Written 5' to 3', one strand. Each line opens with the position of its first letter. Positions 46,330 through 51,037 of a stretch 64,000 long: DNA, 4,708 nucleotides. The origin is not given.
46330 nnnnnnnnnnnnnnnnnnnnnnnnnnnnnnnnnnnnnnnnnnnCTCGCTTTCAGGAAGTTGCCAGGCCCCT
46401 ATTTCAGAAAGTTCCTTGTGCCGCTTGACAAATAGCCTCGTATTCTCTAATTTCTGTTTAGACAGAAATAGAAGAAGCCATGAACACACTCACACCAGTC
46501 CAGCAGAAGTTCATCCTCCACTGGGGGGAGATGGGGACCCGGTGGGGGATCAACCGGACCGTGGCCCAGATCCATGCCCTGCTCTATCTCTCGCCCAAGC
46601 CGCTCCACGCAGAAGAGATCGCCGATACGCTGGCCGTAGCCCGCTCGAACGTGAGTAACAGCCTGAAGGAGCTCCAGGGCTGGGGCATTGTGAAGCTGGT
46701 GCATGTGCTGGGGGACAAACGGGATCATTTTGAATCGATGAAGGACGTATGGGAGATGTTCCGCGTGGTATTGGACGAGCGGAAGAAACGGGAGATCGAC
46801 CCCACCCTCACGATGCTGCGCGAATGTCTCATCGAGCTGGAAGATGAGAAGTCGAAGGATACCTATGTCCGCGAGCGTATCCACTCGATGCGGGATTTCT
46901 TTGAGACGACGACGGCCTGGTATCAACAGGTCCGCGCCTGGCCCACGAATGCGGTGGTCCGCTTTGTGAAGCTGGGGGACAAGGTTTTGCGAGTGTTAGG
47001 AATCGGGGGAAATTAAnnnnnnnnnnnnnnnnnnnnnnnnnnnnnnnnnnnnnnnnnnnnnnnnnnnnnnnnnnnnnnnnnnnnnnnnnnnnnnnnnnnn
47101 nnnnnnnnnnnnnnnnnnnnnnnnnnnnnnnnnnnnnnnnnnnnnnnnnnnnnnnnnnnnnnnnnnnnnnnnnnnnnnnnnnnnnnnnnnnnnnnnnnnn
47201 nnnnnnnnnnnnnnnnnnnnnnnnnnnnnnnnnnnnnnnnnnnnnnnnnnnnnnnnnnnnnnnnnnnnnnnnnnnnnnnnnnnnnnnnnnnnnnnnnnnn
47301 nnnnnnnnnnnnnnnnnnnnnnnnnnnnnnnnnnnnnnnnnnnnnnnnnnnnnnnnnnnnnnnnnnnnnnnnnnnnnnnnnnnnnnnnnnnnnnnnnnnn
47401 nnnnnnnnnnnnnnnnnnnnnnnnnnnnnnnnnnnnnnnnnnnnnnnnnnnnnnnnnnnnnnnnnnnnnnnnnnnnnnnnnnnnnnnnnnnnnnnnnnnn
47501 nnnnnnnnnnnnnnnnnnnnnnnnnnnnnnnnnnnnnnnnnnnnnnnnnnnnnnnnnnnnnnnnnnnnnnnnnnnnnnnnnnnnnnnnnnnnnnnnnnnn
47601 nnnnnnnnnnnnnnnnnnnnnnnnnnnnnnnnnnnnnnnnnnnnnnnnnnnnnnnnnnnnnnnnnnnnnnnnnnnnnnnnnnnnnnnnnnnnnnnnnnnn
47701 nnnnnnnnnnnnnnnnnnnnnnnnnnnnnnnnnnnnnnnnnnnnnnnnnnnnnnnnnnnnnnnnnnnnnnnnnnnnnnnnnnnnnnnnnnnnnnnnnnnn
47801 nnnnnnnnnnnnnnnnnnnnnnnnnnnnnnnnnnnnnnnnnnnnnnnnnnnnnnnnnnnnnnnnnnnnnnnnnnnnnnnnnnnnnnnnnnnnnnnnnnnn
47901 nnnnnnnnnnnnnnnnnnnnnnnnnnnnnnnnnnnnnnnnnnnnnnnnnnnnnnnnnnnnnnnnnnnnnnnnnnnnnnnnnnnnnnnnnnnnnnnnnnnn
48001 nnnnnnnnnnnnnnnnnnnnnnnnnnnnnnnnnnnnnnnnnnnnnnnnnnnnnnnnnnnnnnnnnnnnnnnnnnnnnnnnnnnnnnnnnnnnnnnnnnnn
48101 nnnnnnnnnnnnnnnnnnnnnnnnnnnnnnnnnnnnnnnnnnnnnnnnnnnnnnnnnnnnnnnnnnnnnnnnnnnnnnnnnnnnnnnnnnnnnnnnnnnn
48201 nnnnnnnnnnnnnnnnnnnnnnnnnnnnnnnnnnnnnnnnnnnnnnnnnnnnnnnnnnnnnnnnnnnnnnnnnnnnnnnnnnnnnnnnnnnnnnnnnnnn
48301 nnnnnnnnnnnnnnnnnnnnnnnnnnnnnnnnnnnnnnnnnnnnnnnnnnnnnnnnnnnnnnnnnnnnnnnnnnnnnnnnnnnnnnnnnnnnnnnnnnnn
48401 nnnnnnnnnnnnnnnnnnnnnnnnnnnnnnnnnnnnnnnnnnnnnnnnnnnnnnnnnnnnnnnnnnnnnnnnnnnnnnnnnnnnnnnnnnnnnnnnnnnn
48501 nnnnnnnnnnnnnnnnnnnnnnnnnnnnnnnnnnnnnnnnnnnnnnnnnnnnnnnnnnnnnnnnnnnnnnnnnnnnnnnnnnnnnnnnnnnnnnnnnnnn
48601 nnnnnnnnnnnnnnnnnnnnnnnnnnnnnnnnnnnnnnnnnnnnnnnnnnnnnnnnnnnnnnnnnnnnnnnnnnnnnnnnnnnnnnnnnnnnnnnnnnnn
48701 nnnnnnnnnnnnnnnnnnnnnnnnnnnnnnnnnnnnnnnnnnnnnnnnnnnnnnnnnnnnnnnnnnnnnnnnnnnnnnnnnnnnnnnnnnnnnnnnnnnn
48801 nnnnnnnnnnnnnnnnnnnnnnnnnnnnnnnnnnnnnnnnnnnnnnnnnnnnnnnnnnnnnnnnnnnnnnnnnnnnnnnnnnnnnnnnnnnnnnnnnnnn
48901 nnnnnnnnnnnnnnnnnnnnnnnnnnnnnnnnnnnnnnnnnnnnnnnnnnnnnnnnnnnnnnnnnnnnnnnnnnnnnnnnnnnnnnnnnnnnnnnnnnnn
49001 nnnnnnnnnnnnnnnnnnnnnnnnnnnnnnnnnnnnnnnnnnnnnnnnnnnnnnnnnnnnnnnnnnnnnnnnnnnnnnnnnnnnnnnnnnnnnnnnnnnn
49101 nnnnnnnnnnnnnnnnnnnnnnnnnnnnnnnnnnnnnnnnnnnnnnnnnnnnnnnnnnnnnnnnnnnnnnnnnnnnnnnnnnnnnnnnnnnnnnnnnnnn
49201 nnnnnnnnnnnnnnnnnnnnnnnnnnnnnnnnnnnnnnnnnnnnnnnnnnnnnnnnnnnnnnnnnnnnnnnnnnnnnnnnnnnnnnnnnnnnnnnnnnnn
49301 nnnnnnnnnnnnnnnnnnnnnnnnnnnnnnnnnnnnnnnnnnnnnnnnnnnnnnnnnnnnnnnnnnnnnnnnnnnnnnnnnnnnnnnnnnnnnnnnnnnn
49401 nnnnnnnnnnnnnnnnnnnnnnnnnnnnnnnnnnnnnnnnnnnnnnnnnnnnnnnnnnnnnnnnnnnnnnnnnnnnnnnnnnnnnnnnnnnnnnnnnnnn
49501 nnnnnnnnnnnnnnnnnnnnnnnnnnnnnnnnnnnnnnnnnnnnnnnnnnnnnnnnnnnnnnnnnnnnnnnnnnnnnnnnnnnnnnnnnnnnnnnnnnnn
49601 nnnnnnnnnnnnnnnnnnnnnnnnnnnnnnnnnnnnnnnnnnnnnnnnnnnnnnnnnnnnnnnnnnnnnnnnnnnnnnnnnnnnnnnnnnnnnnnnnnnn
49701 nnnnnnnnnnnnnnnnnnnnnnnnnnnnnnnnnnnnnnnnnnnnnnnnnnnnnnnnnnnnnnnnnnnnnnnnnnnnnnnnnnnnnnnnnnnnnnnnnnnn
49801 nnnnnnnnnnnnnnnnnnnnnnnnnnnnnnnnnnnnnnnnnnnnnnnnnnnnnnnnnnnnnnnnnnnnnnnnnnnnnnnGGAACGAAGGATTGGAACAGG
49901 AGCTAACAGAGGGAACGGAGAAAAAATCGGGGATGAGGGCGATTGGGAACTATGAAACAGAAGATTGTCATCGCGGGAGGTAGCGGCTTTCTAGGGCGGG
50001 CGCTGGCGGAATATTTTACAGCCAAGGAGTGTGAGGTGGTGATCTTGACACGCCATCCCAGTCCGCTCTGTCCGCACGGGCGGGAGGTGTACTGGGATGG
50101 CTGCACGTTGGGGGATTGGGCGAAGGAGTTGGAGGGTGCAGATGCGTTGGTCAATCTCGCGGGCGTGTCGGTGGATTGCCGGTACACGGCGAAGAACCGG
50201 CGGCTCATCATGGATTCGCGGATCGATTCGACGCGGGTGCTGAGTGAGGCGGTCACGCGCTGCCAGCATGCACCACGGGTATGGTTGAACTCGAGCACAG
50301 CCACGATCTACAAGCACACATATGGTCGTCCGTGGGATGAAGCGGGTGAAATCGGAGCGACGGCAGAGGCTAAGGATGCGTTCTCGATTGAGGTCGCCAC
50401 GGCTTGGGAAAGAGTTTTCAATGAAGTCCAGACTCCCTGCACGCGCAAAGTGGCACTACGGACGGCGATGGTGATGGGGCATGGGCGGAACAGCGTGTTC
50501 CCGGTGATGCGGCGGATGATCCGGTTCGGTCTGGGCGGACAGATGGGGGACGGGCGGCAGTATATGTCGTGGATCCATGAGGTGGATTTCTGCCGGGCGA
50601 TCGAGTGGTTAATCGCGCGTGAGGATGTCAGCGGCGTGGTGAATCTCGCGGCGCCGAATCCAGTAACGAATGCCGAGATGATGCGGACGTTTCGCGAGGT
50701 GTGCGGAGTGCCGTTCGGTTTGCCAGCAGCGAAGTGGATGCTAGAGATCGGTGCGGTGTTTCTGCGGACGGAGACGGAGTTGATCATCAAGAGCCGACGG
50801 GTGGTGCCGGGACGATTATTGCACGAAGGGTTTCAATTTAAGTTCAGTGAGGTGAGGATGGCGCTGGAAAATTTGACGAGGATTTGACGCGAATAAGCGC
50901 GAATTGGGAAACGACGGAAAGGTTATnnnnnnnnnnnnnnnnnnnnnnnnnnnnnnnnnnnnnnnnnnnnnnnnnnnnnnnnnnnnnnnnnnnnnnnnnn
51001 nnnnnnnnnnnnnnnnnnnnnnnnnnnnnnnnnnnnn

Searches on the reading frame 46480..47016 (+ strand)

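Call 72: search_protein_families(library=pfam, proteins=[window:46480-47016:+], max_evalue=0.001)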
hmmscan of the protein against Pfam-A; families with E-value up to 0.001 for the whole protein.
window:46480-47016:+ (178 aa): 4 families
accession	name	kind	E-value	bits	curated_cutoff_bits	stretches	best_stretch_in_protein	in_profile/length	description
PF12802.13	MarR_2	-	6e-09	36.4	27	1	24-81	3-60/61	MarR family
PF08279.18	HTH_11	-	8.6e-05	22.8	25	1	29-71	3-44/55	HTH domain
PF01022.26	HTH_5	-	0.00024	21.4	22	1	33-72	7-46/47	Bacterial regulatory protein, arsR family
PF12840.13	HTH_20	-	0.00052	20.4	27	1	34-74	10-51/51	Helix-turn-helix domain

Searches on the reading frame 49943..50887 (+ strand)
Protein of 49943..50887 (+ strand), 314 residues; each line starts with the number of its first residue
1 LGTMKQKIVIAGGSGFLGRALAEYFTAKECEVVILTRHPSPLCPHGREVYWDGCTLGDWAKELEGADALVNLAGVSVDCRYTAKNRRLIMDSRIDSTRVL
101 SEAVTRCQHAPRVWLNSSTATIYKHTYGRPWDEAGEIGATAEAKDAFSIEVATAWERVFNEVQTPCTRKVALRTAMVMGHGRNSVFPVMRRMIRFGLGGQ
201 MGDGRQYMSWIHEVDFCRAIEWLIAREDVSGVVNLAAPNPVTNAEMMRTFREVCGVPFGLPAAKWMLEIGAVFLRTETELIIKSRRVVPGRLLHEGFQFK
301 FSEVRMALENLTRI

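Call 72: search_protein_families(library=pfam, proteins=[window:49943-50887:+], max_evalue=0.001)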
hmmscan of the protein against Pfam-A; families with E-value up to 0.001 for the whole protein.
window:49943-50887:+ (314 aa): 4 families
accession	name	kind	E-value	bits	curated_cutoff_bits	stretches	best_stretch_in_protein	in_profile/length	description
PF01370.27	Epimerase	-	9.6e-18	64.9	20.9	1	8-235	1-239/240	NAD dependent epimerase/dehydratase family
PF08338.16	DUF1731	-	2.2e-10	40.6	27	1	264-311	3-47/47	Domain of unknown function (DUF1731)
PF01073.25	3Beta_HSD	-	6.7e-05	22.5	22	1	9-211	1-216/280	3-beta hydroxysteroid dehydrogenase/isomerase family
PF16363.11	GDP_Man_Dehyd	-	0.00012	22.1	27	0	10-40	2-32/332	GDP-mannose 4,6 dehydratase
